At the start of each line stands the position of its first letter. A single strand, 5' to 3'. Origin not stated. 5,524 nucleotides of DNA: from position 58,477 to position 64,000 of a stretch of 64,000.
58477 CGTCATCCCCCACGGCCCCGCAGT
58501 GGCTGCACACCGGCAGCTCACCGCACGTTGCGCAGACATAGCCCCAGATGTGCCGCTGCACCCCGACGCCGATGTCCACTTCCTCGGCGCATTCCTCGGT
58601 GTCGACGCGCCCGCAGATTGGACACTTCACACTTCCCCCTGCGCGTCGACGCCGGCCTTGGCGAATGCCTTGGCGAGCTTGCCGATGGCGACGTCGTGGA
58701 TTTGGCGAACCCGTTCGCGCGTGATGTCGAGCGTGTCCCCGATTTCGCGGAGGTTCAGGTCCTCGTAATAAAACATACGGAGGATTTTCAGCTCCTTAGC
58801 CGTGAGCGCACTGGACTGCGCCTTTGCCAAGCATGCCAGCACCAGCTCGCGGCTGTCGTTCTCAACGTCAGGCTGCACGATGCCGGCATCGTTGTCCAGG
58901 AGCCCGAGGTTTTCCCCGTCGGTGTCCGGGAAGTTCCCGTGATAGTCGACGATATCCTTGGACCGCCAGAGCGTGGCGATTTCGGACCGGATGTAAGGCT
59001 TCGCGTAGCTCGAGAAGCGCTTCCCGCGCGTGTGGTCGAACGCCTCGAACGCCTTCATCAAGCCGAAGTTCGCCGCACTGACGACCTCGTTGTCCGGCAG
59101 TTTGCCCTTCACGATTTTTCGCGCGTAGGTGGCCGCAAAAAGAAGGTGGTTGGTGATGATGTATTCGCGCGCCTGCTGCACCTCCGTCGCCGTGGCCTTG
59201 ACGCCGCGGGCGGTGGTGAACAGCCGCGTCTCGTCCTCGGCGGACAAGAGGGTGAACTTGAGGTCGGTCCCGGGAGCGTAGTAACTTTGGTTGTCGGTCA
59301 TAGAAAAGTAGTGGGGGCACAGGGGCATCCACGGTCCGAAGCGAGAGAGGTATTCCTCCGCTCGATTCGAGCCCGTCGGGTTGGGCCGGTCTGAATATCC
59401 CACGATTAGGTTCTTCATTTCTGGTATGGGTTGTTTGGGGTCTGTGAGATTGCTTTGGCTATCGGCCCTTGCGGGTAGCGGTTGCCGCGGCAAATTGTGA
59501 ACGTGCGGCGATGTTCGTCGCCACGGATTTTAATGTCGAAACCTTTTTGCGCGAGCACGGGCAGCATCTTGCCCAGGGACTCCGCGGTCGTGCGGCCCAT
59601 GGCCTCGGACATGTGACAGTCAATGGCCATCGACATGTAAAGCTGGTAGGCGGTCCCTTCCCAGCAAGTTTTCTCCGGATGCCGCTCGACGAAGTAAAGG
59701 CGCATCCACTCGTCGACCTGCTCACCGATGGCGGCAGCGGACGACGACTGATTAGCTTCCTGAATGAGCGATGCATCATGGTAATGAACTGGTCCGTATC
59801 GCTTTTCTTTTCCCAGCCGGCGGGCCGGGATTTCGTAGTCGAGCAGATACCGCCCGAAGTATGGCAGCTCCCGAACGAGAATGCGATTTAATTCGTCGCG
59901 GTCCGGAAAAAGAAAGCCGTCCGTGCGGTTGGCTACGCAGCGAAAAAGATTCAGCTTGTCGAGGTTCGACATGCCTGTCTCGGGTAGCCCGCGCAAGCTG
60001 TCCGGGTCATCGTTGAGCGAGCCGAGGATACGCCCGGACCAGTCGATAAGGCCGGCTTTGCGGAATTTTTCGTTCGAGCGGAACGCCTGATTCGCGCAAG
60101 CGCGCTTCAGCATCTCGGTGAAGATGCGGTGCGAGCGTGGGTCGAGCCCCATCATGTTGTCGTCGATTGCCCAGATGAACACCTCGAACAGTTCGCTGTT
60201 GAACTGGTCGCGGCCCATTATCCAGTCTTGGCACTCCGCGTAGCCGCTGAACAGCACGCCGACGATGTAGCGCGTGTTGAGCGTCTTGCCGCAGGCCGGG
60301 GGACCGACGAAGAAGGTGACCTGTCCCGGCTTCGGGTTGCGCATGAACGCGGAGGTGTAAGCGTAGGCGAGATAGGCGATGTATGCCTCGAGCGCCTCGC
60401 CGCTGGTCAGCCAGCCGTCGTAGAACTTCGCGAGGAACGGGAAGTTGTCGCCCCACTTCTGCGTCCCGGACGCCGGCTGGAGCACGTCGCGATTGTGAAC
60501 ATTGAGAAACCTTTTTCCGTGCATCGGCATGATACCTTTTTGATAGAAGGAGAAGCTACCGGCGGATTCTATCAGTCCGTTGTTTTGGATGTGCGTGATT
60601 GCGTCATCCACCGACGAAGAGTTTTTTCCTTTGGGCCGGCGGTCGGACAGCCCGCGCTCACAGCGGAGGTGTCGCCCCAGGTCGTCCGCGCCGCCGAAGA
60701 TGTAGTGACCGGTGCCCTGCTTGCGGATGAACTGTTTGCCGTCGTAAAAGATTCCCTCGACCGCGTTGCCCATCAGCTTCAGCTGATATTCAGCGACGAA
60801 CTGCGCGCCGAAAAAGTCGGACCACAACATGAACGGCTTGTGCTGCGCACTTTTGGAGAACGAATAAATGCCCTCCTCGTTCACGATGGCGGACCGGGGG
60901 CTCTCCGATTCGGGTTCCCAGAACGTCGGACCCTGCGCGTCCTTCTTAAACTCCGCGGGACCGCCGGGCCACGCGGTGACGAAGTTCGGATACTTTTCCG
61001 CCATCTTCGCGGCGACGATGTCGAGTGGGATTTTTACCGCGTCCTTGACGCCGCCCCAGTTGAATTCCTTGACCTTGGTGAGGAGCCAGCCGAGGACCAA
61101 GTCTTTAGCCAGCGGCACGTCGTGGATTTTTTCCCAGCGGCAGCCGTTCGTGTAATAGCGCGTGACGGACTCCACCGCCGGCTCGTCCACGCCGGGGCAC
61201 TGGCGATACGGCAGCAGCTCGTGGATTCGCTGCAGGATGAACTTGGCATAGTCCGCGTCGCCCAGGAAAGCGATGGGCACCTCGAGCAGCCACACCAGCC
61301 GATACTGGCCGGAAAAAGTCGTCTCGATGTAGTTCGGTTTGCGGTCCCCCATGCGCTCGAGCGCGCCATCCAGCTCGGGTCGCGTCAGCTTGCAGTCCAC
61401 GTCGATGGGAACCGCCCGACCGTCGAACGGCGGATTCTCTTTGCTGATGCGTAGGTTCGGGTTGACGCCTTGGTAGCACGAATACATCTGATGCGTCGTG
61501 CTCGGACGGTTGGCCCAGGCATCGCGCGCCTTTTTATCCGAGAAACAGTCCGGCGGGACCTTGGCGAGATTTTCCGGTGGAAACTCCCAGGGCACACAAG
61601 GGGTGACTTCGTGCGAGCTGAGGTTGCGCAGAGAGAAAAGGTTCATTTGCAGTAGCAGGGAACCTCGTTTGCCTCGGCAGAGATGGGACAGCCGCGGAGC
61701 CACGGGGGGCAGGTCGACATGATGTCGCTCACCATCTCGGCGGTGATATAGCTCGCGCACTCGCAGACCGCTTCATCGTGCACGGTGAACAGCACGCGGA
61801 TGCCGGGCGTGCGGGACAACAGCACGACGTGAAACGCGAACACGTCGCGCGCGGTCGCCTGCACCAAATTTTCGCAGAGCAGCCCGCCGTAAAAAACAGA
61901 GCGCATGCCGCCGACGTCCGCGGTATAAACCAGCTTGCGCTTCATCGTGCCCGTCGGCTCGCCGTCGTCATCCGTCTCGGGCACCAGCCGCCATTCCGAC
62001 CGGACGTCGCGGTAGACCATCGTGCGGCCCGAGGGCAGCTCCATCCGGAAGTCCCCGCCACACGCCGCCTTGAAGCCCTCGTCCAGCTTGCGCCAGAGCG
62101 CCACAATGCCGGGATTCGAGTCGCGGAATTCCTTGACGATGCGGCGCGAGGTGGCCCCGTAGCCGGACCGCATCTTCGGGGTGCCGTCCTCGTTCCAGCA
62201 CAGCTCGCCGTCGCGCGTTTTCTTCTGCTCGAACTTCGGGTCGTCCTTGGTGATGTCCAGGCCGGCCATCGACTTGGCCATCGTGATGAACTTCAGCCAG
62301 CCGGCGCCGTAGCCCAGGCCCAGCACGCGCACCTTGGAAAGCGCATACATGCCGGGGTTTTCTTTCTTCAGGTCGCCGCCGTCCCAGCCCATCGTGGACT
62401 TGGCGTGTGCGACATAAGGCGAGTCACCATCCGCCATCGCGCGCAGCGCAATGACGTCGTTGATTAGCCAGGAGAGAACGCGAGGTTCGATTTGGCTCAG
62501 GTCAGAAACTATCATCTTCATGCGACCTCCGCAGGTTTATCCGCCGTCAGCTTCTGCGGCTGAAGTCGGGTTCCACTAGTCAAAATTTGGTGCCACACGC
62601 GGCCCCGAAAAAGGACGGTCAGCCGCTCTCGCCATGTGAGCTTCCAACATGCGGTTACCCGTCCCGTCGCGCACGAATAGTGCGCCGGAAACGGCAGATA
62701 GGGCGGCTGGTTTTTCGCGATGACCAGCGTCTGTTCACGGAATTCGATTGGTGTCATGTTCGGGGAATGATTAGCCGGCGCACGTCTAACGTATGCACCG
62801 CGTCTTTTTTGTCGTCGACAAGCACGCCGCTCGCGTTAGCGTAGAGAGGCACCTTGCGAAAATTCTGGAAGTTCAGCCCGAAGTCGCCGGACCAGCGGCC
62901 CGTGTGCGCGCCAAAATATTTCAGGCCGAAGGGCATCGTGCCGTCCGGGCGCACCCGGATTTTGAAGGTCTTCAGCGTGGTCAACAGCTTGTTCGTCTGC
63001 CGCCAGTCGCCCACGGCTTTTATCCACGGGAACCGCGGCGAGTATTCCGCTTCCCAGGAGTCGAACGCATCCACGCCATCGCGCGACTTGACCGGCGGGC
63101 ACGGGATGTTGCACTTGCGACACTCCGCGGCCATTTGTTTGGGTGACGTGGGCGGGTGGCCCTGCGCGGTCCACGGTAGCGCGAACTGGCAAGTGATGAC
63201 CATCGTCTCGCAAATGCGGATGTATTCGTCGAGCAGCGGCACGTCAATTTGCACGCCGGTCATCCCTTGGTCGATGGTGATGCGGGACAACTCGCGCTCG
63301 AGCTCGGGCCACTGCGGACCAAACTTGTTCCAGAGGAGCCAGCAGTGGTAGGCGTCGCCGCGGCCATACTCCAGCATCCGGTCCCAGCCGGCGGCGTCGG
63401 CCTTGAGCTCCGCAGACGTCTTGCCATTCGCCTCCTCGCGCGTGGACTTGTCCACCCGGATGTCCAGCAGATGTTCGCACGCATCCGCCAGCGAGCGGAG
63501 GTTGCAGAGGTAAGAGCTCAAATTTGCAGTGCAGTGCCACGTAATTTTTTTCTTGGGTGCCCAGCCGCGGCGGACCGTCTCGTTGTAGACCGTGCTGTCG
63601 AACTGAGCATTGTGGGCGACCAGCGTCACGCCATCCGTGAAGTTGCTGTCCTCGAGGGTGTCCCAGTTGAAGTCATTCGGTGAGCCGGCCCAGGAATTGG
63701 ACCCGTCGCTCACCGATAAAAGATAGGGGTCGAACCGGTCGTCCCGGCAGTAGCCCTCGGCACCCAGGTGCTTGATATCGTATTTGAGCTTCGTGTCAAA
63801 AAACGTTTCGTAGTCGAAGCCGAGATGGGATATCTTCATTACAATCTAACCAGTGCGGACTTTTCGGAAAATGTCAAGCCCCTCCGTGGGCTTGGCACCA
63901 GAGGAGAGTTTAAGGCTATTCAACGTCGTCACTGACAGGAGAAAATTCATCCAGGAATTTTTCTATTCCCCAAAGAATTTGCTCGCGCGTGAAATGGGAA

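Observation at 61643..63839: Family A DNA polymerase cleanly split at motif A by an inserted 79-aa ORF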

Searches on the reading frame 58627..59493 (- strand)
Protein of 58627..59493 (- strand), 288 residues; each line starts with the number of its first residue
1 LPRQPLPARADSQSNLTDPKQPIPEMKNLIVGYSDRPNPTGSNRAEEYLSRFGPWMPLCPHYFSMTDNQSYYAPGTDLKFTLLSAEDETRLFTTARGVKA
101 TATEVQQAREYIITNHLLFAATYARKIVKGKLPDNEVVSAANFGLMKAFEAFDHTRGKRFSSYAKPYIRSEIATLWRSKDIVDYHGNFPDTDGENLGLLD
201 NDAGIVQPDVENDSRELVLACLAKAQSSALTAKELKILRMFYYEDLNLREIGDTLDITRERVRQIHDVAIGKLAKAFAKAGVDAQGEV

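Call 50: search_protein_families(library=pfam, proteins=[window:58627-59493:-], max_evalue=0.001)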
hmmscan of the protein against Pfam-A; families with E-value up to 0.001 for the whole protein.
window:58627-59493:- (288 aa): 3 families
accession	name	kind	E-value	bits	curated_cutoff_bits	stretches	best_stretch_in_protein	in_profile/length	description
PF04545.22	Sigma70_r4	-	4.6e-14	52.1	24.1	1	229-274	4-49/50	Sigma-70, region 4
PF04542.20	Sigma70_r2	-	3.2e-09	36.9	24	1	113-180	2-69/71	Sigma-70 region 2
PF04297.20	UPF0122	-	0.00011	22.8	22.7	1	221-264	9-52/101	Putative helix-turn-helix protein, YlxM / p13 like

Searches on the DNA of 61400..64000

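Call 4: search_rna_families(source=window, start=61400, end=64000, threshold=evalue, max_evalue=10, show_alignments=3)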
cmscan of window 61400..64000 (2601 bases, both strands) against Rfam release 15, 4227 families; matches with E-value up to 10: 1.
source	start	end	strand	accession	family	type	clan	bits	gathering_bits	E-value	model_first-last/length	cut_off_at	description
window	62969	63031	-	RF01516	v-snoRNA-1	Gene; snRNA; snoRNA; CD-box;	-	16.3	75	4.7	1-65/65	no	Human herpesvirus 1 small nucleolar RNA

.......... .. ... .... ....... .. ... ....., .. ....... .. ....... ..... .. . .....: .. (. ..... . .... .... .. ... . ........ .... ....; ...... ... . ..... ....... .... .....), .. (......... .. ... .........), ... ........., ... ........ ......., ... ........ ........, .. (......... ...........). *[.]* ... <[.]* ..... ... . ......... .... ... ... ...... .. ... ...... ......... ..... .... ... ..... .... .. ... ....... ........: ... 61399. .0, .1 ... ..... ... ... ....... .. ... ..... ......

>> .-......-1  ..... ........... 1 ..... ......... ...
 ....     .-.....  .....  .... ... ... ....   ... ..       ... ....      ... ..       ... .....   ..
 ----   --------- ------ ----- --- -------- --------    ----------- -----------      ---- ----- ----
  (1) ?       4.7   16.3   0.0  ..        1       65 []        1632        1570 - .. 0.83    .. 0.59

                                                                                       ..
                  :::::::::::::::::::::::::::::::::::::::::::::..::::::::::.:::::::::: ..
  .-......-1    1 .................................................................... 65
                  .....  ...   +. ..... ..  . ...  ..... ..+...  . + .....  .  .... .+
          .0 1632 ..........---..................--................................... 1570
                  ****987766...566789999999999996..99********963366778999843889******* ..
